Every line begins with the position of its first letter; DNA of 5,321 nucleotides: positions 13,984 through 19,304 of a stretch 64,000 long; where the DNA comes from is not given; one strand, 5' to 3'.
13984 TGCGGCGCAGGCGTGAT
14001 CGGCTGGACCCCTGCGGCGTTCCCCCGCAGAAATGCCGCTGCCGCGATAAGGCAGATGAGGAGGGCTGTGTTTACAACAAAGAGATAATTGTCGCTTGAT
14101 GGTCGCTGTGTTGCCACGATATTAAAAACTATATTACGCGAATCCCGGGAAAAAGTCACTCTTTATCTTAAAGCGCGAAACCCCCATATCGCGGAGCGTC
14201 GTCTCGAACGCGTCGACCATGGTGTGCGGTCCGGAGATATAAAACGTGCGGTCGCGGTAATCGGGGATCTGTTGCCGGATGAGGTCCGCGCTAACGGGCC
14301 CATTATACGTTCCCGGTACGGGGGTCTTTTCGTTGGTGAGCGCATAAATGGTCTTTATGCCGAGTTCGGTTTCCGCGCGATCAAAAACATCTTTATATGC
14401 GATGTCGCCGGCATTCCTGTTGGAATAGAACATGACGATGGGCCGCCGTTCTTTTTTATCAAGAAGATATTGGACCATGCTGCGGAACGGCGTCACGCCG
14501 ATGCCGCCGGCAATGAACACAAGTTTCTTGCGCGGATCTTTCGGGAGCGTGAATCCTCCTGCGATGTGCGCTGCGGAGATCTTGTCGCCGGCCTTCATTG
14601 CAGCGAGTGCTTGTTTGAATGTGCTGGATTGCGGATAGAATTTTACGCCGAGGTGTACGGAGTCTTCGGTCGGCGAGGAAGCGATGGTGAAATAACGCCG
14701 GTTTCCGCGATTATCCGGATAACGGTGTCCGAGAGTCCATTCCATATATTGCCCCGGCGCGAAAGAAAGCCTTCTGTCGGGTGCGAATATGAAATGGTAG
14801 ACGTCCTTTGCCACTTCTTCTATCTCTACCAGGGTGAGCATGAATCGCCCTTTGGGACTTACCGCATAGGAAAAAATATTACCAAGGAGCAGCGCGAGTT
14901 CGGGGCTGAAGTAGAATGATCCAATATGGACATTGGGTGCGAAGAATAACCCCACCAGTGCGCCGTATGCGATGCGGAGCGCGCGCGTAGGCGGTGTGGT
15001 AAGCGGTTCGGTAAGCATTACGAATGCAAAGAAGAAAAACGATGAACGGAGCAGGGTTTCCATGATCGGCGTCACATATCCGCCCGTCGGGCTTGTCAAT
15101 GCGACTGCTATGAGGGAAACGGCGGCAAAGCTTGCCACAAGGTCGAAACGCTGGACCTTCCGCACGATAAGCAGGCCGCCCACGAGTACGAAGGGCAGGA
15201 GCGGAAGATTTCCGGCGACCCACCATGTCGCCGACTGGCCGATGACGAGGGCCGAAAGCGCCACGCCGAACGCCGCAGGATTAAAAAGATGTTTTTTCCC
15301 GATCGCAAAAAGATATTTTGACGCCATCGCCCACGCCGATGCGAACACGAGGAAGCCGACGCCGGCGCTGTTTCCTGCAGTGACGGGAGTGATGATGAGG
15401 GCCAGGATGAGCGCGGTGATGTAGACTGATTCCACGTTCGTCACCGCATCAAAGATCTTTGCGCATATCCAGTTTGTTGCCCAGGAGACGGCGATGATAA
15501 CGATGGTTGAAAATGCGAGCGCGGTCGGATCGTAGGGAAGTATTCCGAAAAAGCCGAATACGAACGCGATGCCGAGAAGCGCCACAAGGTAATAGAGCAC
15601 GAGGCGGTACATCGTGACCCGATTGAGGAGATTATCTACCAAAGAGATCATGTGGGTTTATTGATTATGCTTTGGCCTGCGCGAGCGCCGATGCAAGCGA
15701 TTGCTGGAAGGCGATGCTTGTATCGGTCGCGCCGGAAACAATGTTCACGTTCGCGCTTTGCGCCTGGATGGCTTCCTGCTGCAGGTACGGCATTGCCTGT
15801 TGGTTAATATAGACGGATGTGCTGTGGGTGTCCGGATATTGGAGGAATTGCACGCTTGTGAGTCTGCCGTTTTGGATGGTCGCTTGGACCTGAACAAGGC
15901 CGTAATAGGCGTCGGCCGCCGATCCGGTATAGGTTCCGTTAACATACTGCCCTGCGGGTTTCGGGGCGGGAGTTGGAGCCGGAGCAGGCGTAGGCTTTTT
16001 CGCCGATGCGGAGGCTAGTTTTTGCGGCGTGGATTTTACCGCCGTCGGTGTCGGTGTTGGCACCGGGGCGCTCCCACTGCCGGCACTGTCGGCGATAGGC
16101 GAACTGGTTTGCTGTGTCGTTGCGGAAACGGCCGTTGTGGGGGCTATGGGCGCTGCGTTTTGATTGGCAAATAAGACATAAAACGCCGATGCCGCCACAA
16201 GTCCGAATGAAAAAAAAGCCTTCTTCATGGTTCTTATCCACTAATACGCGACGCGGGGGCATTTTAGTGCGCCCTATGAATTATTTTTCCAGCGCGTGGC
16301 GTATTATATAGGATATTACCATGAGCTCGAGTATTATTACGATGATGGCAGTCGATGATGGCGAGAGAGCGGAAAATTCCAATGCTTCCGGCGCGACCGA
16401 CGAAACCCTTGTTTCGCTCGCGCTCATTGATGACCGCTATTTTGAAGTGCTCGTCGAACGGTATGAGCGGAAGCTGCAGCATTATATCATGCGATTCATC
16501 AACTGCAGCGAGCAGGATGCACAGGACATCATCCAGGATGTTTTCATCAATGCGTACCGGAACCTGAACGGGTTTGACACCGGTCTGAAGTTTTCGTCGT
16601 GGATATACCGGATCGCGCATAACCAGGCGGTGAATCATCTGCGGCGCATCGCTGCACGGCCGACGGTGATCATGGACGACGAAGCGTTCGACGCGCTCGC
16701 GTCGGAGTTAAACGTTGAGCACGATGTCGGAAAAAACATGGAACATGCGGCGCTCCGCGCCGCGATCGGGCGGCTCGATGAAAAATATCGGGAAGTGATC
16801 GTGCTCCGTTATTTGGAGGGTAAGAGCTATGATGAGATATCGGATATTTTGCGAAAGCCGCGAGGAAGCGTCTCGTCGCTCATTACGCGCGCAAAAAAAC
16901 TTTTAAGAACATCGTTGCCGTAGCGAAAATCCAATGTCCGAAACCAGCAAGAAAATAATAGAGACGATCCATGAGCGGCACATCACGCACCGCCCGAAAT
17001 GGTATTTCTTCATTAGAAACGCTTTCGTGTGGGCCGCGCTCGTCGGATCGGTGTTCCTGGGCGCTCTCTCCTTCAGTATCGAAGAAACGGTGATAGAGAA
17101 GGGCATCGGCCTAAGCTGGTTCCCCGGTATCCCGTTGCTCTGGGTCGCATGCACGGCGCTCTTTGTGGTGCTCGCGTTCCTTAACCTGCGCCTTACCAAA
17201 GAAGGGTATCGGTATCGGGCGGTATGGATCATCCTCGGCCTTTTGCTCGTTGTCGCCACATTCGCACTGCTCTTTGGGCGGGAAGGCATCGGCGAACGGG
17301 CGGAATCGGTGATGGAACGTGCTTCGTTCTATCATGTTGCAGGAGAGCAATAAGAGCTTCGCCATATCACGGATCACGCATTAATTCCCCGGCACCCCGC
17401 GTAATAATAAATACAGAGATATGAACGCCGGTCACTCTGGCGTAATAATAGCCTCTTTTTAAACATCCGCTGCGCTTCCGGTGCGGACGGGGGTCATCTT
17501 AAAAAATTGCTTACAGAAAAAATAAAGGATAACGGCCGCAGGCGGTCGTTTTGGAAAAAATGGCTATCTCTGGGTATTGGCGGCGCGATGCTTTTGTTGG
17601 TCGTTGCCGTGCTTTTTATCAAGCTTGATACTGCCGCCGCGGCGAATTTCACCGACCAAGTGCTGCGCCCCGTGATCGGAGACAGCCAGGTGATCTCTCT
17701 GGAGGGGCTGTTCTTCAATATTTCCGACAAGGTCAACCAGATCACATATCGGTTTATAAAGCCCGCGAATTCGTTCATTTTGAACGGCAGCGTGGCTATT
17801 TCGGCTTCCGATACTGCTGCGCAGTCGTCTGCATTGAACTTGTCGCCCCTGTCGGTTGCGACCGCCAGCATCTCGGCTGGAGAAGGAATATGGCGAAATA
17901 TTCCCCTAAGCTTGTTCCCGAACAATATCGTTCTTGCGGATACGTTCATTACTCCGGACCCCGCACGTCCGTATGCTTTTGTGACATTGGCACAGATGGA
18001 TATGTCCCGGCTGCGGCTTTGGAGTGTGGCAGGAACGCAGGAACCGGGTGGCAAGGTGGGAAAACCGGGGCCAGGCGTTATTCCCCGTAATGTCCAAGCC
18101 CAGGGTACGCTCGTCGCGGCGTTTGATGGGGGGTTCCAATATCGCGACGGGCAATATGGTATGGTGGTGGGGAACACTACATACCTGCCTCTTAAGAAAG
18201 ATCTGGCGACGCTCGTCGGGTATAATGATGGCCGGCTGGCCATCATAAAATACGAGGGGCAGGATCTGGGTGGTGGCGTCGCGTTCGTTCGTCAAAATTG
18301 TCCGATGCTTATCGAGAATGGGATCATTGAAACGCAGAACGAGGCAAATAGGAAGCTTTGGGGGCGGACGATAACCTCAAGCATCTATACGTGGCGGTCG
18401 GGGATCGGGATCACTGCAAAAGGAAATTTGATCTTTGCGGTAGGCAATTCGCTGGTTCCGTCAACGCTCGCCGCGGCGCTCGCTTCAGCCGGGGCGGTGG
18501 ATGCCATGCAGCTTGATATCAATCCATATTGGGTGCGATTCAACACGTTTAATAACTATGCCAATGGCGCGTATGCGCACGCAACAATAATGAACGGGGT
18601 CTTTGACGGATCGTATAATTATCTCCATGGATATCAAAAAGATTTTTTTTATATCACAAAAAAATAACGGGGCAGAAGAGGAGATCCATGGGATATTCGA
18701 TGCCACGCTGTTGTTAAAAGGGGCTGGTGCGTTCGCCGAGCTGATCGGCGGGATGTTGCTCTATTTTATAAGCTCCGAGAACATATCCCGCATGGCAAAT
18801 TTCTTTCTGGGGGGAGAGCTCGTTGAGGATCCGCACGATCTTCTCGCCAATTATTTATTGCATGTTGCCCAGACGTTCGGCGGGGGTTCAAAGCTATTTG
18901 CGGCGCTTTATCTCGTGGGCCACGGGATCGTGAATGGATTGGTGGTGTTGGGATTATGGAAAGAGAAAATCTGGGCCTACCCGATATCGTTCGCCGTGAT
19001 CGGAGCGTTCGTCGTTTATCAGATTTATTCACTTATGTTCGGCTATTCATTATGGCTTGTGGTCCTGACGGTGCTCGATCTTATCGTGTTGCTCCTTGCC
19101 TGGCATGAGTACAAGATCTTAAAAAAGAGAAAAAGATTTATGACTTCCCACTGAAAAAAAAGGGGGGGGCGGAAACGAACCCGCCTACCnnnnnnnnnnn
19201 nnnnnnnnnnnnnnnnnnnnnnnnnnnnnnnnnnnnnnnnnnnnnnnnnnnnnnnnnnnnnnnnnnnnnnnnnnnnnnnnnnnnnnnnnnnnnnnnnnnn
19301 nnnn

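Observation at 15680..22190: About 170-bp near-identical inverted duplication linking the two FMN-binding-domain genes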

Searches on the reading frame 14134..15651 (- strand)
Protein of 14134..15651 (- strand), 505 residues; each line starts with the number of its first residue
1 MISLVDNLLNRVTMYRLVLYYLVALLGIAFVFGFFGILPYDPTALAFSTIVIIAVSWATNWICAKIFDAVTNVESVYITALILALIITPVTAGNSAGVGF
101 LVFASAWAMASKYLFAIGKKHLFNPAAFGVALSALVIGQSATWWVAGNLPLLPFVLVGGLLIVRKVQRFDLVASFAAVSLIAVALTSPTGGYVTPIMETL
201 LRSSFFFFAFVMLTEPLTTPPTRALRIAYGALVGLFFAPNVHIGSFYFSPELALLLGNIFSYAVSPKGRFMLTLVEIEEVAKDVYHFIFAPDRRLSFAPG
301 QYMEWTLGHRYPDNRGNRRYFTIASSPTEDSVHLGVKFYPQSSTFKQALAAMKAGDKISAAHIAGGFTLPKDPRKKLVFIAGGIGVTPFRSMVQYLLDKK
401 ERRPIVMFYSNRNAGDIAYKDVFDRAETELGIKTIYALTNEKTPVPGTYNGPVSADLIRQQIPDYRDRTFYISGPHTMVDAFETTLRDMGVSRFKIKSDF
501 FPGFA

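Call 6: search_protein_families(library=pfam, proteins=[window:14134-15651:-], max_evalue=0.01)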
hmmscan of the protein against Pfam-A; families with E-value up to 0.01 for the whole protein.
window:14134-15651:- (505 aa): 4 families
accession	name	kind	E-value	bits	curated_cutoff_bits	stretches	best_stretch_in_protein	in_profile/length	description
PF00175.26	NAD_binding_1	-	5e-15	56.5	22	1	379-482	1-107/109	Oxidoreductase NAD-binding domain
PF03116.20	NQR2_RnfD_RnfE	-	2.3e-09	37.5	27.7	1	155-261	179-283/296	NQR2, RnfD, RnfE family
PF00970.30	FAD_binding_6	-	7.3e-05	23.5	21.1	1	272-359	2-89/99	Oxidoreductase FAD-binding domain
PF08030.17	NAD_binding_6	-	0.0031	18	22.2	1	376-417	3-49/156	Ferric reductase NAD binding domain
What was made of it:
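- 14134..15651 (-): 505-aa fusion of an NqrB/RnfD-like membrane domain with FAD- and NAD-binding domains. This is the reductase of the 'NQR/RNF-like system', in an operon with gene A. Pfam PF03116 37.5 bits, PF00970 23.5 bits, PF00175 56.5 bits (call 6).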

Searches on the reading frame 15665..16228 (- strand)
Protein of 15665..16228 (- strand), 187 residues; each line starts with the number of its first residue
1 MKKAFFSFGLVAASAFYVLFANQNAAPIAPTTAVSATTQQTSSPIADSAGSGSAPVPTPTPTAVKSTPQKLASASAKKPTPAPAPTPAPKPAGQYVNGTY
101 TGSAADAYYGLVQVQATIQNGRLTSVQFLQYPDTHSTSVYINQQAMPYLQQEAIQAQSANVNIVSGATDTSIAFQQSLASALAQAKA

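Call 6: search_protein_families(library=pfam, proteins=[window:15665-16228:-], max_evalue=0.01)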
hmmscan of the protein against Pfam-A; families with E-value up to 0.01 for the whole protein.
window:15665-16228:- (187 aa): 1 family
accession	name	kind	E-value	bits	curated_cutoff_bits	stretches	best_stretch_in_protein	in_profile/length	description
PF04205.19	FMN_bind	-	5.7e-07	30.5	22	1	108-182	2-76/77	FMN-binding domain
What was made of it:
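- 15665..16228 (-): Gene A: FMN_bind paralog, 187 aa, with an N-terminal hydrophobic anchor and a long Pro/Thr/Ala-rich linker. It lies directly upstream of the reductase gene on the same strand. The predicted flavinylated Thr is T168, in the SGAT motif. Pfam PF04205, 30.5 bits against a cut-off of 22 (call 6).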

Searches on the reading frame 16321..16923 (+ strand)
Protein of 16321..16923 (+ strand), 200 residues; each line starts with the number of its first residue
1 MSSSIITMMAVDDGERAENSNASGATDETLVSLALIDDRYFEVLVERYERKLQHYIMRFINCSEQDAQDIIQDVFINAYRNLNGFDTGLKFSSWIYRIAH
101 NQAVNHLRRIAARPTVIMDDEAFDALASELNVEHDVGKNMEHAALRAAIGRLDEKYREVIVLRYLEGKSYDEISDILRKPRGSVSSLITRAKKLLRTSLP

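Call 6: search_protein_families(library=pfam, proteins=[window:16321-16923:+], max_evalue=0.01)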
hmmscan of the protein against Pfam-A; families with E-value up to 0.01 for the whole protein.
window:16321-16923:+ (200 aa): 5 families
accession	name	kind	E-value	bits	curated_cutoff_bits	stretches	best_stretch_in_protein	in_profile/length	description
PF04542.20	Sigma70_r2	-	1.7e-17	63.4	24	1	44-109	1-67/71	Sigma-70 region 2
PF08281.18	Sigma70_r4_2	-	2.5e-16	59.5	25.7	1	143-195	2-54/54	Sigma-70, region 4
PF04545.22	Sigma70_r4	-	2.8e-11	43.2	24.1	1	148-196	1-49/50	Sigma-70, region 4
PF25787.1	HTH_SB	-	0.00011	22.4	43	1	155-197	10-52/53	Sleeping Beauty transposase HTH domain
PF13384.12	HTH_23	-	0.00083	19.5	24.6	1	153-190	3-40/50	Homeodomain-like domain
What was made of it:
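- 16321..16923 (+): ECF-type sigma factor, transcribed divergently from gene A. Pfam Sigma70_r2 and Sigma70_r4_2 (call 6).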

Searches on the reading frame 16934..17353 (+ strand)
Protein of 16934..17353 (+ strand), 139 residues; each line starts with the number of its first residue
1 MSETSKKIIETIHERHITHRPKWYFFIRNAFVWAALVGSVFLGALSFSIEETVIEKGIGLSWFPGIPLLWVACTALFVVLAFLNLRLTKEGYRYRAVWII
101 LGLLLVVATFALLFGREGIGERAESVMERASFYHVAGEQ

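Call 6: search_protein_families(library=pfam, proteins=[window:16934-17353:+], max_evalue=0.01)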
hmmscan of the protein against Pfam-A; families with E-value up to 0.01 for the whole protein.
window:16934-17353:+ (139 aa): 3 families
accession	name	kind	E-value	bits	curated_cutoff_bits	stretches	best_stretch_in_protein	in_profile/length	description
PF13520.12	AA_permease_2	-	0.0017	17.7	27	1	24-113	79-162/427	Amino acid permease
PF01566.24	Nramp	-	0.0021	17.6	29.8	1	32-112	56-133/357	Natural resistance-associated macrophage protein-like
PF07690.21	MFS_1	-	0.0026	17.2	33.4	1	22-114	195-289/347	Major Facilitator Superfamily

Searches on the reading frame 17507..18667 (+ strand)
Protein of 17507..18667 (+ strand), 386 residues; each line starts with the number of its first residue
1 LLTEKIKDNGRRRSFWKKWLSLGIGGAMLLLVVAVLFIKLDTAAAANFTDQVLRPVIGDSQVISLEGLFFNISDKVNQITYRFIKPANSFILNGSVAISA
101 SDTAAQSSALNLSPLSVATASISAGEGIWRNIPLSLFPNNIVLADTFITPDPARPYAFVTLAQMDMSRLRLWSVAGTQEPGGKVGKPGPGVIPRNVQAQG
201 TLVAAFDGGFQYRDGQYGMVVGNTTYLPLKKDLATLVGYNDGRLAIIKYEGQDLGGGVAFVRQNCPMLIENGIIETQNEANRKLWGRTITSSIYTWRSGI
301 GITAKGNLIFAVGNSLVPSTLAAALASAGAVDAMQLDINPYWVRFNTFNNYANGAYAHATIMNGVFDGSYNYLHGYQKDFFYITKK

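Call 6: search_protein_families(library=pfam, proteins=[window:17507-18667:+], max_evalue=0.01)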
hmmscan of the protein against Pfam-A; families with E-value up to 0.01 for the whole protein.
window:17507-18667:+ (386 aa): 1 family
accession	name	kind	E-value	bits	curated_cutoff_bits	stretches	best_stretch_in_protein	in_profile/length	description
PF09992.14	NAGPA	-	2e-08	35.1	25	1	202-337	3-137/169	Phosphodiester glycosidase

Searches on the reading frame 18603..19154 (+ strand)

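Call 6: search_protein_families(library=pfam, proteins=[window:18603-19154:+], max_evalue=0.01)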
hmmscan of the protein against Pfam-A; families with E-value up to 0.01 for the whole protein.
window:18603-19154:+ (183 aa): 1 family
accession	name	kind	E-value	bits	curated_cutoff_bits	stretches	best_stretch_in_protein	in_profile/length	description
PF09900.14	DUF2127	-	6.2e-28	98.3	24.3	1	32-170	2-140/140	Predicted membrane protein (DUF2127)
